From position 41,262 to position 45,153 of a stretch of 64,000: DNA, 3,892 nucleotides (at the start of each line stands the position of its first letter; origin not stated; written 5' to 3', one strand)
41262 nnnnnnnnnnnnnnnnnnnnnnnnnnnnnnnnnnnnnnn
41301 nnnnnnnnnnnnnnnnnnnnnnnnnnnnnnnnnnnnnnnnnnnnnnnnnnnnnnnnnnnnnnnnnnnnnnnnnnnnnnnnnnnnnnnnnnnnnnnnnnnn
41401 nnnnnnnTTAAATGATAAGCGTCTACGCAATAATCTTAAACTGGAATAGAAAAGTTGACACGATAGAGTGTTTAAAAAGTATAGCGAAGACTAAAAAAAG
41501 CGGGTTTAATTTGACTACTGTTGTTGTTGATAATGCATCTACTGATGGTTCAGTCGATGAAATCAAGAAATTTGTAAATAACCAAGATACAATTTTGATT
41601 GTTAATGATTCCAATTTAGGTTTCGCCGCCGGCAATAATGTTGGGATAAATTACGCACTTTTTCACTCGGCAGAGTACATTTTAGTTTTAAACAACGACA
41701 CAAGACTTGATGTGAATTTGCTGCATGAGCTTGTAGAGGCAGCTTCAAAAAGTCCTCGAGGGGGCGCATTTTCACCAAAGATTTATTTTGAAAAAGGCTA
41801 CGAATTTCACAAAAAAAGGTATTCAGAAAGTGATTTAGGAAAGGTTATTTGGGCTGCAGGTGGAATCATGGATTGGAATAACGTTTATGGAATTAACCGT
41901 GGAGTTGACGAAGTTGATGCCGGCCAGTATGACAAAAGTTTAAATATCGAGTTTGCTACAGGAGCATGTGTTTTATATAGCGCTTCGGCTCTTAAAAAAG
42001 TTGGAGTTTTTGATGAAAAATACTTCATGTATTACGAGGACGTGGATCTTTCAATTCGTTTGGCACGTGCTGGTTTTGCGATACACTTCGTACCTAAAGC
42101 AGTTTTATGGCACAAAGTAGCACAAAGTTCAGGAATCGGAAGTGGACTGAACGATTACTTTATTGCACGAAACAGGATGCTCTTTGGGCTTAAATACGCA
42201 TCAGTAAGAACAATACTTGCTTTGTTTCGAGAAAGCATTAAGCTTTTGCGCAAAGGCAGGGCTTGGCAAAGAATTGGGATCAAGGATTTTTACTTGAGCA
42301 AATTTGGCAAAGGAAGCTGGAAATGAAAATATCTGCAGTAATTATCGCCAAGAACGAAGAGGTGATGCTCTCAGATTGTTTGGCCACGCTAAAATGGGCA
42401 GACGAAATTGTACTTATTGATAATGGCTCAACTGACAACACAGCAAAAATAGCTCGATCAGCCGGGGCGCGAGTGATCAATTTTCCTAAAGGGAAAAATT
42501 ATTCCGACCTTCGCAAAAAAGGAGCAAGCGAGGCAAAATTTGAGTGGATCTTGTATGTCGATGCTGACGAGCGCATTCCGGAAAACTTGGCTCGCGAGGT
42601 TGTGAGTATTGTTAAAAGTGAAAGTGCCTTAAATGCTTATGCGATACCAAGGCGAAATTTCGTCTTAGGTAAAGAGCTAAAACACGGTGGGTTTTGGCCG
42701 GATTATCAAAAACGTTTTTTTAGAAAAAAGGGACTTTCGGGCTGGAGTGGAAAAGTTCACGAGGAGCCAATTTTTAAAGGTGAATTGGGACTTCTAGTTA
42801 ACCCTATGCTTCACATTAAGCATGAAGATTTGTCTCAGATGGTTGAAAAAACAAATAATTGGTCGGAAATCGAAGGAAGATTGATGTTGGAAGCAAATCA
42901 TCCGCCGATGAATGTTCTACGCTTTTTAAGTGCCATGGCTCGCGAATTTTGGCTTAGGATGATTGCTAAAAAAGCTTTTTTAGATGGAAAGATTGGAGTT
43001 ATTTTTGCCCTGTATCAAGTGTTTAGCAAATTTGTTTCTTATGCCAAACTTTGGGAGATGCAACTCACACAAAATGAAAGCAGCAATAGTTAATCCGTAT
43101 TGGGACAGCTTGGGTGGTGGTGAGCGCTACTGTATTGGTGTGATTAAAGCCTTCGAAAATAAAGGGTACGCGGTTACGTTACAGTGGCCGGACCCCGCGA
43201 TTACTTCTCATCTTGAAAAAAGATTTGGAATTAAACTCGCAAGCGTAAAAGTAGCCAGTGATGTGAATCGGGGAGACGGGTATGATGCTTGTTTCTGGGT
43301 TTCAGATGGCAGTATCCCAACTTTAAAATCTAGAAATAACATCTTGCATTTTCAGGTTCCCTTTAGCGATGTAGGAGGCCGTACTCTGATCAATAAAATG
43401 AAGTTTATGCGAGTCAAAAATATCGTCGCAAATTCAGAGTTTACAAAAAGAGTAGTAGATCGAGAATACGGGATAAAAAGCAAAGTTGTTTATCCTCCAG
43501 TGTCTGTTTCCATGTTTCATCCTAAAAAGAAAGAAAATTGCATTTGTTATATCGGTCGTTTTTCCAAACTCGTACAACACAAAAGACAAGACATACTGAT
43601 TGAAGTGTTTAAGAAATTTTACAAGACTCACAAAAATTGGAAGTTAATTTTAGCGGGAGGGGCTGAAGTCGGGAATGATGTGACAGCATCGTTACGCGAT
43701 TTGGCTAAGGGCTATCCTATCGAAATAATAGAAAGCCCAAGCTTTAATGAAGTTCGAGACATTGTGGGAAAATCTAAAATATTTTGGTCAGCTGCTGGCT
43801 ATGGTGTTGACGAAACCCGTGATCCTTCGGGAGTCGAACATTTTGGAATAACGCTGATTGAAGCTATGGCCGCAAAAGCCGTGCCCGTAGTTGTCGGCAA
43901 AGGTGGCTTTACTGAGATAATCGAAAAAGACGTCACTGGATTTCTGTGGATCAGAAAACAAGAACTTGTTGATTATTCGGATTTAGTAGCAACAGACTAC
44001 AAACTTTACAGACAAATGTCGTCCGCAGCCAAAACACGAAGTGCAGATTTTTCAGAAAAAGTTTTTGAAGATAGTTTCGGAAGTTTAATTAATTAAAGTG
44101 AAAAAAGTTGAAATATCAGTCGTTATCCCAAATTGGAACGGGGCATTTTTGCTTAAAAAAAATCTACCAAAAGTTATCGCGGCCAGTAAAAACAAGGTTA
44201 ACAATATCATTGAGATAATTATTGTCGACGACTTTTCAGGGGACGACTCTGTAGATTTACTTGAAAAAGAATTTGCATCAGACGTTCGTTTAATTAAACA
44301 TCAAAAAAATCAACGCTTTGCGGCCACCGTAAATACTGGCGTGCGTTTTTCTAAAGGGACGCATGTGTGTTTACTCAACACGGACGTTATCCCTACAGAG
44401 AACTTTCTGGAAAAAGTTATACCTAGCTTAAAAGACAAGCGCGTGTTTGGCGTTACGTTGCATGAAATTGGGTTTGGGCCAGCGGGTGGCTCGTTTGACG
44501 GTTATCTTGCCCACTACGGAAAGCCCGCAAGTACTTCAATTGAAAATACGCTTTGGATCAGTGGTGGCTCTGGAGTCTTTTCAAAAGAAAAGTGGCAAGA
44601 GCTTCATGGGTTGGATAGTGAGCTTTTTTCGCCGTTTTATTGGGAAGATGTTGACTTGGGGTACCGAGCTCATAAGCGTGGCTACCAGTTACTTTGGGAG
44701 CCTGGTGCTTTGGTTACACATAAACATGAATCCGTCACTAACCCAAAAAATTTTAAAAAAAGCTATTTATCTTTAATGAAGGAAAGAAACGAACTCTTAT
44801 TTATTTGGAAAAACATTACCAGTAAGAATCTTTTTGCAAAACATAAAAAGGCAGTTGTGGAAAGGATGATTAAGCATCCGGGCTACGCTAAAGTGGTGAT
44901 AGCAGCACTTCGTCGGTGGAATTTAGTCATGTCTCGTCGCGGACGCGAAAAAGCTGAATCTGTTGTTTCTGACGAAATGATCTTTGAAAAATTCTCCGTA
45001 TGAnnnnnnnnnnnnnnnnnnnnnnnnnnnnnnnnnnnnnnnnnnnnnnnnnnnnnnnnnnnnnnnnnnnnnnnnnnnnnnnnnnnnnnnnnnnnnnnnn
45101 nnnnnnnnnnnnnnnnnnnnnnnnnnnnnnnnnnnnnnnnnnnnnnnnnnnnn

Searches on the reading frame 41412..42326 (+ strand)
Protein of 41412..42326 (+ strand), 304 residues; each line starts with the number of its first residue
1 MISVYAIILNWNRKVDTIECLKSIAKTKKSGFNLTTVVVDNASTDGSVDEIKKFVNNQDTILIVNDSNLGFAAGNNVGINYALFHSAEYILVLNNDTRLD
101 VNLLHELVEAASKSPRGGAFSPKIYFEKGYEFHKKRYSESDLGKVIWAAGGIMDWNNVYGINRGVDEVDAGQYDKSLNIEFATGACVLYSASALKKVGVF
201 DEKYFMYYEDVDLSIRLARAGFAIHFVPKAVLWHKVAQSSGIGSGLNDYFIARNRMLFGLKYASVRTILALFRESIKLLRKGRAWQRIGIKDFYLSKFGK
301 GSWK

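Call 6: search_protein_families(library=pfam, proteins=[window:41412-42326:+], max_evalue=0.01)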
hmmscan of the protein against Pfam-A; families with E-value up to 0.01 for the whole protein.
window:41412-42326:+ (304 aa): 5 families
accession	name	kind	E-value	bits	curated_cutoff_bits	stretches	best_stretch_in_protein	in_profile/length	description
PF00535.33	Glycos_transf_2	-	5.2e-16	59.5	23.3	1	7-197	3-167/168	Glycosyl transferase family 2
PF13641.12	Glyco_tranf_2_3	-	7.1e-12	46.3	27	1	4-239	3-216/230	Glycosyltransferase like family 2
PF13632.12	Glyco_trans_2_3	-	9.6e-10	39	27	1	182-260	72-143/198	Glycosyl transferase family group 2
PF10111.15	Glyco_tranf_2_2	-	2e-05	24.7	27.3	0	33-97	29-92/276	Glycosyltransferase like family 2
PF13506.12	Glyco_transf_21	-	0.0042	17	21.7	0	176-238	96-158/174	Glycosyl transferase family 21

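Call 33: search_protein_families(library=ncbifam, proteins=[window:41412-42326:+], max_evalue=0.001)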
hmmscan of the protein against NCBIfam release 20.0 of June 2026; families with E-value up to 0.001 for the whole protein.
window:41412-42326:+ (304 aa): 13 families
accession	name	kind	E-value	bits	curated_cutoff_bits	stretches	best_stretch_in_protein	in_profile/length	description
TIGR01556.1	rhamnosyltran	subfamily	5.7e-18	65.1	200.55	2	33-113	21-100/281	rhamnosyltransferase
NF041875.1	EPS_EpsD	equivalog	2.6e-15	56.6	370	2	161-239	136-211/325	exopolysaccharide biosynthesis glycosyltransferase EpsD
TIGR03937.1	PgaC_IcaA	equivalog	2.3e-14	53.2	422.3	2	7-120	50-159/407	poly-beta-1,6-N-acetyl-D-glucosamine synthase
NF050113.1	gal_furan_GlfT1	equivalog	2.1e-11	43.7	330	1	4-114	1-108/290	galactofuranosyltransferase GlfT1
TIGR03965.1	mycofact_glyco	equivalog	2.2e-11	43.3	280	1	183-235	230-281/467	mycofactocin biosynthesis glycosyltransferase MftF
NF007482.0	PRK10073.1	equivalog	8.1e-08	31.6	423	1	7-113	11-112/334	glycosyltransferase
NF038302.1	EPS_HpsE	equivalog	2.1e-07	30.3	300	1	17-126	19-126/307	hormogonium polysaccharide biosynthesis glycosyltransferase HpsE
TIGR04242.1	nodulat_NodC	equivalog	3.6e-07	29.5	550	0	3-117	49-162/395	chitooligosaccharide synthase NodC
TIGR04283.1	glyco_like_mftF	equivalog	2.8e-06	27.1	182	0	18-124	15-111/221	TIGR04283 family arsenosugar biosynthesis glycosyltransferase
NF045692.1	OglycostaseCruG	equivalog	2.8e-06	26.5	600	0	18-113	57-154/386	2'-O-glycosyltransferase CruG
NF038299.1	EPS_HpsN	equivalog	3e-05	23.1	425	1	5-242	4-228/317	hormogonium polysaccharide biosynthesis glycosyltransferase HpsN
TIGR03111.1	glyc2_xrt_Gpos1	hypoth_equivalog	3.6e-05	22.7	363.95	1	8-116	55-161/439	TIGR03111 family XrtG-associated glycosyltransferase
TIGR03469.1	HpnB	hypoth_equivalog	0.00091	18.3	379.25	0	6-113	48-162/386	hopene-associated glycosyltransferase HpnB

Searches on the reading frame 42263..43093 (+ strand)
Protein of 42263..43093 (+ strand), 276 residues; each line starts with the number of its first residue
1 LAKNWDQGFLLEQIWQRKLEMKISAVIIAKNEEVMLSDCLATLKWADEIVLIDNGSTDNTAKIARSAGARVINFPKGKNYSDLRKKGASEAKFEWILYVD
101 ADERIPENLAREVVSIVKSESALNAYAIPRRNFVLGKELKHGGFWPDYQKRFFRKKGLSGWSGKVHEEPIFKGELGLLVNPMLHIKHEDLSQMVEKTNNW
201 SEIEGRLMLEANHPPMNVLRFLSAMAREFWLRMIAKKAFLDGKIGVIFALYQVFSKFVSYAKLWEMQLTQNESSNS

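Call 6: search_protein_families(library=pfam, proteins=[window:42263-43093:+], max_evalue=0.01)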
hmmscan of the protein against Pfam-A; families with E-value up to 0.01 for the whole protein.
window:42263-43093:+ (276 aa): 2 families
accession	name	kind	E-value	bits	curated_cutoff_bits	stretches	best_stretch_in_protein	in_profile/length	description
PF00535.33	Glycos_transf_2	-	5.5e-20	72.4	23.3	1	24-152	1-136/168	Glycosyl transferase family 2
PF13704.12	Glyco_tranf_2_4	-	2e-05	25.4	27.5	1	30-103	1-82/98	Glycosyl transferase family 2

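Call 33: search_protein_families(library=ncbifam, proteins=[window:42263-43093:+], max_evalue=0.001)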
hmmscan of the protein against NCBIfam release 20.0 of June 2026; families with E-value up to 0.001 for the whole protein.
window:42263-43093:+ (276 aa): 11 families
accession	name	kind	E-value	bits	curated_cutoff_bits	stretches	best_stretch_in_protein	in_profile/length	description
TIGR04283.1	glyco_like_mftF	equivalog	3.6e-13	49.6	182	1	23-122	1-103/221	TIGR04283 family arsenosugar biosynthesis glycosyltransferase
TIGR04195.1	S_glycosyl_SunS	equivalog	6.7e-13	48.3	350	1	22-188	58-222/421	SunS family peptide S-glycosyltransferase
NF010496.0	PRK13915.1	equivalog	1.4e-10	40.8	262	1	8-75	18-92/307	glucosyl-3-phosphoglycerate synthase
TIGR03965.1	mycofact_glyco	equivalog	1.8e-06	27.2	280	1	21-103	74-165/467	mycofactocin biosynthesis glycosyltransferase MftF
NF007482.0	PRK10073.1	equivalog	3.1e-06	26.4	423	1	21-119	6-112/334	glycosyltransferase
NF058614.1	PPMAGASynPpgS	equivalog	4.9e-06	26.1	370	1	26-75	5-55/226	polyprenyl-phospho-N-acetylgalactosaminyl synthase PpgS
TIGR04182.1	glyco_TIGR04182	equivalog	8.8e-06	25.3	325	1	26-110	5-90/293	S-layer glycoprotein N-glycosyltransferase AglJ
NF041391.1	DPhHxTase_Halo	equivalog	0.00015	20.8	375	1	43-109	21-85/213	dolichyl-phosphate hexose transferase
TIGR03937.1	PgaC_IcaA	equivalog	0.00025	20.1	422.3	1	20-125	44-158/407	poly-beta-1,6-N-acetyl-D-glucosamine synthase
NF038302.1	EPS_HpsE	equivalog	0.0003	19.8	300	0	42-127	31-121/307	hormogonium polysaccharide biosynthesis glycosyltransferase HpsE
TIGR03469.1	HpnB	hypoth_equivalog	0.00063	18.9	379.25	0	21-69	44-97/386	hopene-associated glycosyltransferase HpnB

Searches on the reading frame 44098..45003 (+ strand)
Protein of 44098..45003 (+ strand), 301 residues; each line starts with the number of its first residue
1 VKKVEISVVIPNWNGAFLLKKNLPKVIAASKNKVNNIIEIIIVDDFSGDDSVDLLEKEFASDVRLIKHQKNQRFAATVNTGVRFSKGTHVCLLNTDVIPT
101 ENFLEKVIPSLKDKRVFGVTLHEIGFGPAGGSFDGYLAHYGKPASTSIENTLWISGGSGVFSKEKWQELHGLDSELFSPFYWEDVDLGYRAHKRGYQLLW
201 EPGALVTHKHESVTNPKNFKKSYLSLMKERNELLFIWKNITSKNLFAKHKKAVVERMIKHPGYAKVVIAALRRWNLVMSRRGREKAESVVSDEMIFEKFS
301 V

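Call 6: search_protein_families(library=pfam, proteins=[window:44098-45003:+], max_evalue=0.01)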
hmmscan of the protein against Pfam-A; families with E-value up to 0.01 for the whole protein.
window:44098-45003:+ (301 aa): 5 families
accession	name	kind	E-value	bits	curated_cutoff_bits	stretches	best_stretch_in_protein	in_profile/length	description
PF00535.33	Glycos_transf_2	-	4.2e-19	69.5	23.3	1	7-116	1-108/168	Glycosyl transferase family 2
PF13641.12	Glyco_tranf_2_3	-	6.1e-12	46.5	27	1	6-212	3-215/230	Glycosyltransferase like family 2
PF13632.12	Glyco_trans_2_3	-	0.00023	21.5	27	1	90-211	2-126/198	Glycosyl transferase family group 2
PF10111.15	Glyco_tranf_2_2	-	0.0055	16.7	27.3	0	33-108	25-103/276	Glycosyltransferase like family 2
PF22303.2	OspG_kinase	-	0.006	17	27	0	173-247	41-115/152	Protein kinase OspG, kinase domain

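Call 33: search_protein_families(library=ncbifam, proteins=[window:44098-45003:+], max_evalue=0.001)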
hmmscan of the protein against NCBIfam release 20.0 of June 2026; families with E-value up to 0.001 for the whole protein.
window:44098-45003:+ (301 aa): 14 families
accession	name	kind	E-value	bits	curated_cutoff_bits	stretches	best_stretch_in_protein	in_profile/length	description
TIGR03965.1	mycofact_glyco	equivalog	2.8e-20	72.6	280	2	5-119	75-187/467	mycofactocin biosynthesis glycosyltransferase MftF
NF041875.1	EPS_EpsD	equivalog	1.2e-15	57.8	370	1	6-277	1-280/325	exopolysaccharide biosynthesis glycosyltransferase EpsD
TIGR03937.1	PgaC_IcaA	equivalog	2.6e-10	39.8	422.3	1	5-115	46-154/407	poly-beta-1,6-N-acetyl-D-glucosamine synthase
TIGR04283.1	glyco_like_mftF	equivalog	1.4e-09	37.9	182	1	6-118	1-105/221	TIGR04283 family arsenosugar biosynthesis glycosyltransferase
NF047683.1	TeichurnBiosyTuaG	equivalog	2e-09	37.5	400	1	3-117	5-118/252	teichuronic acid biosynthesis protein TuaG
NF007482.0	PRK10073.1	equivalog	2.8e-09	36.5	423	1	3-96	5-95/334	glycosyltransferase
NF053739.1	GlytfEpsEBac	equivalog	6.9e-08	31.8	450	1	32-197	25-191/265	glycosyltransferase EpsE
NF038302.1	EPS_HpsE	equivalog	4.8e-07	29.1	300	1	4-107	1-107/307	hormogonium polysaccharide biosynthesis glycosyltransferase HpsE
TIGR01556.1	rhamnosyltran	subfamily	7e-07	28.7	200.55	1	36-209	20-201/281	rhamnosyltransferase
NF050050.1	ProtGlycPglI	equivalog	4.2e-06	26.4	500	1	5-106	3-103/306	GalNAc(5)-diNAcBac-PP-undecaprenol beta-1,3-glucosyltransferase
NF050819.1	PolSacchBiosHfsG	equivalog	1.8e-05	24.1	500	1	20-107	21-113/302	polysaccharide biosynthesis protein HfsG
NF047588.1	GlcsyltransPgfSStrep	equivalog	2e-05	23.9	500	1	5-110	2-109/308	glycosyltransferase PgfS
NF007986.1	PRK10714.1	equivalog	4.6e-05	22.6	529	1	5-97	7-101/316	undecaprenyl-phosphate 4-deoxy-4-formamido-L-arabinose transferase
NF038299.1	EPS_HpsN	equivalog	0.0001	21.4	425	0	5-118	2-113/317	hormogonium polysaccharide biosynthesis glycosyltransferase HpsN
